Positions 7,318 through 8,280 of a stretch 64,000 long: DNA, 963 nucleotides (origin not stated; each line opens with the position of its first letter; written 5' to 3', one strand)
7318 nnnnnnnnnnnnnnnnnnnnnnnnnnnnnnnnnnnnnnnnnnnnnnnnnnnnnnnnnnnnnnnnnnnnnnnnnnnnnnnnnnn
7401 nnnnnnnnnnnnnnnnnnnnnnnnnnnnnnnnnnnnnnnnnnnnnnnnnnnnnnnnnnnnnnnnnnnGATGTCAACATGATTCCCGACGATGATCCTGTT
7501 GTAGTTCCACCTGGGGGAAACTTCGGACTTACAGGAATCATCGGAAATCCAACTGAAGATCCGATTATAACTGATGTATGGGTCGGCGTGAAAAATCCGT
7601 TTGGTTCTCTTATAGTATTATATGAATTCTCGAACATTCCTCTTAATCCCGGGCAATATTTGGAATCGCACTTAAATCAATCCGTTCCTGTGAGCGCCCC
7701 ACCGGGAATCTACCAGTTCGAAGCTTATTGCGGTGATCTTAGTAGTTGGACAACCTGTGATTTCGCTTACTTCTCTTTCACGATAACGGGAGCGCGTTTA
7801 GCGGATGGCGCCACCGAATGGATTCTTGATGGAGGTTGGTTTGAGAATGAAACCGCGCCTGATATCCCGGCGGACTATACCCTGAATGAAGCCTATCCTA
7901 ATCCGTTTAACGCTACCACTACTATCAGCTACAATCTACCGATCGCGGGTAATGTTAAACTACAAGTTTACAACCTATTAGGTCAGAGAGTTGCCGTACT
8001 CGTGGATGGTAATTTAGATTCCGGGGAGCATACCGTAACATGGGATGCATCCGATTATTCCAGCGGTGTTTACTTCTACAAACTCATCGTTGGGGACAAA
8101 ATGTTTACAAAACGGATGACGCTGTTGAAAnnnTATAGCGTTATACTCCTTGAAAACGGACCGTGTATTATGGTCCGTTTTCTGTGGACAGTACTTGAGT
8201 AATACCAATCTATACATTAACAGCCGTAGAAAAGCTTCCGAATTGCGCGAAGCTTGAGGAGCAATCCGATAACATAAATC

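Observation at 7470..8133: Five T9SS cargo paralogs share a nucleotide-conserved ~110-aa pre-CTD module attached to unrelated N-terminal heads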

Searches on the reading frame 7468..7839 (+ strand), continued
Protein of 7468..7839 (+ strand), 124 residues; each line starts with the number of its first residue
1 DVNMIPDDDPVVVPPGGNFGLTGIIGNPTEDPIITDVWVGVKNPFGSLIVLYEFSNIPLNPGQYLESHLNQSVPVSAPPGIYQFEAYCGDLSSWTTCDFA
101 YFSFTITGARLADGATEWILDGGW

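Call 81: list_cluster_members(proteins=[P0041, P0126, P0127, P0142, P0139, P0148, P0149, P0101, P0107, P0056])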
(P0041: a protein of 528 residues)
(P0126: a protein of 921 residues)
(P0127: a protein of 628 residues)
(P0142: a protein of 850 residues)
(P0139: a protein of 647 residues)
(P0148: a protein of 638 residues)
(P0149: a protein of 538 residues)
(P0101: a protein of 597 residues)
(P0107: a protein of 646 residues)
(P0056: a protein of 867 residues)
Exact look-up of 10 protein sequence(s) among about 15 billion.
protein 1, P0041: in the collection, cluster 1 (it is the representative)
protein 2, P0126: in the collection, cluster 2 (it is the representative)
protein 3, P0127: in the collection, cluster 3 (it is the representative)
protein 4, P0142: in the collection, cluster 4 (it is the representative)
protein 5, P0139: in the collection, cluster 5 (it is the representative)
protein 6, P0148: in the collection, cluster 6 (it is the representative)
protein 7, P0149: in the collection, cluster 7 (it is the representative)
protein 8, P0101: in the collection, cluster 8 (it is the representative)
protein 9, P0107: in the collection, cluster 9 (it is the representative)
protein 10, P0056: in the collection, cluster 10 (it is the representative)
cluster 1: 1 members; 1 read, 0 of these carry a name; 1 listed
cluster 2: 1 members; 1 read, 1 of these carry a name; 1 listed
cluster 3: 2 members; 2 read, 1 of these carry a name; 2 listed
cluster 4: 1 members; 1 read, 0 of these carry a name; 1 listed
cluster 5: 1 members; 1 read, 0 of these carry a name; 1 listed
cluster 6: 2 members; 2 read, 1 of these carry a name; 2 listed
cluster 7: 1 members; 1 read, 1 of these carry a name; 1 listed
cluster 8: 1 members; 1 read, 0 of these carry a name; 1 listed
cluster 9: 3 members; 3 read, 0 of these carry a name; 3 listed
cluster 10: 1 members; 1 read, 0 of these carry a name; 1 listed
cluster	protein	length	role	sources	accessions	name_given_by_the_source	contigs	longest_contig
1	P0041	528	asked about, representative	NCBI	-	-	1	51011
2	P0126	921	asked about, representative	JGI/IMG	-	hypothetical protein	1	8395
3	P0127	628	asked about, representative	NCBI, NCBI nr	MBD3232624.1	MAG: T9SS type A sorting domain-containing protein [candidate division Zixibacteria ... | T9SS type A sorting domain-containing protein [candidate division Zixibacteria bacterium]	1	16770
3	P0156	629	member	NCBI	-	-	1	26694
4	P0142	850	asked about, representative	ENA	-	-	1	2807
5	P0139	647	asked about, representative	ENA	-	-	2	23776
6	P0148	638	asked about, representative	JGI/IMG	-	-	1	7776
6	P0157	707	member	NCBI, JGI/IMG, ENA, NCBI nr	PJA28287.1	MAG: hypothetical protein CO189_05115 [candidate division Zixibacteria bacterium ...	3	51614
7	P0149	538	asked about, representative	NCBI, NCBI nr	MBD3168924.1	MAG: T9SS type A sorting domain-containing protein [candidate division Zixibacteria ... | T9SS type A sorting domain-containing protein [candidate division Zixibacteria bacterium]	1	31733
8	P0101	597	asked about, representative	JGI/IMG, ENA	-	-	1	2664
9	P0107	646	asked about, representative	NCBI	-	-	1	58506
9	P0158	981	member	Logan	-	-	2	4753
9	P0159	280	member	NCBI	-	-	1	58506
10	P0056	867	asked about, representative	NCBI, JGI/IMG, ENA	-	-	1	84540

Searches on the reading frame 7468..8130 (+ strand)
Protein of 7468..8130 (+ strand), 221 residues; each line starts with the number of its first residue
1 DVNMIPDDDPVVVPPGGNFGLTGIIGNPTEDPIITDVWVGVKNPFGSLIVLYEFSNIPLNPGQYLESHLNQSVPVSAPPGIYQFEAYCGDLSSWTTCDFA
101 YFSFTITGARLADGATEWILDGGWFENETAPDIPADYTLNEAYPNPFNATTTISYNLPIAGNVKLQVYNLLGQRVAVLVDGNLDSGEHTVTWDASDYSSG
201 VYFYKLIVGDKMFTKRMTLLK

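Call 76: predict_structure(alignment_id=A6)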
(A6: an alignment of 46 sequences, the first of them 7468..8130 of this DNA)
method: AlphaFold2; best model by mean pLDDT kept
length: 221 residues; sequences in the alignment: 46
mean_pLDDT: 90.2   pTM: 0.58
mean pLDDT of the five models: 90.2, 90.0, 89.6, 89.2, 86.2
residues with pLDDT >= 90: 176; 70-90: 24; 50-70: 11; < 50: 10
segments of 3 or more residues with pLDDT < 50: 128-137
pLDDT, mean of each block of 10 residues (from residue 1): 97 97 97 97 95 95 95 96 98 96 95 86 64 48 67 92 97 96 96 94 94 91 75
secondary structure, 60 per line:
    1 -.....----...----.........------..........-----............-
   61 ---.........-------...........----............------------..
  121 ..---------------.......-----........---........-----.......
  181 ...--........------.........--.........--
elements in order: E2-6 E11-13 E18-26 E33-42 E48-59 E64-72 E80-90 E95-106 E119-122 E138-144 E150-157 E161-168 E174-183 E186-193 E200-208 E211-219
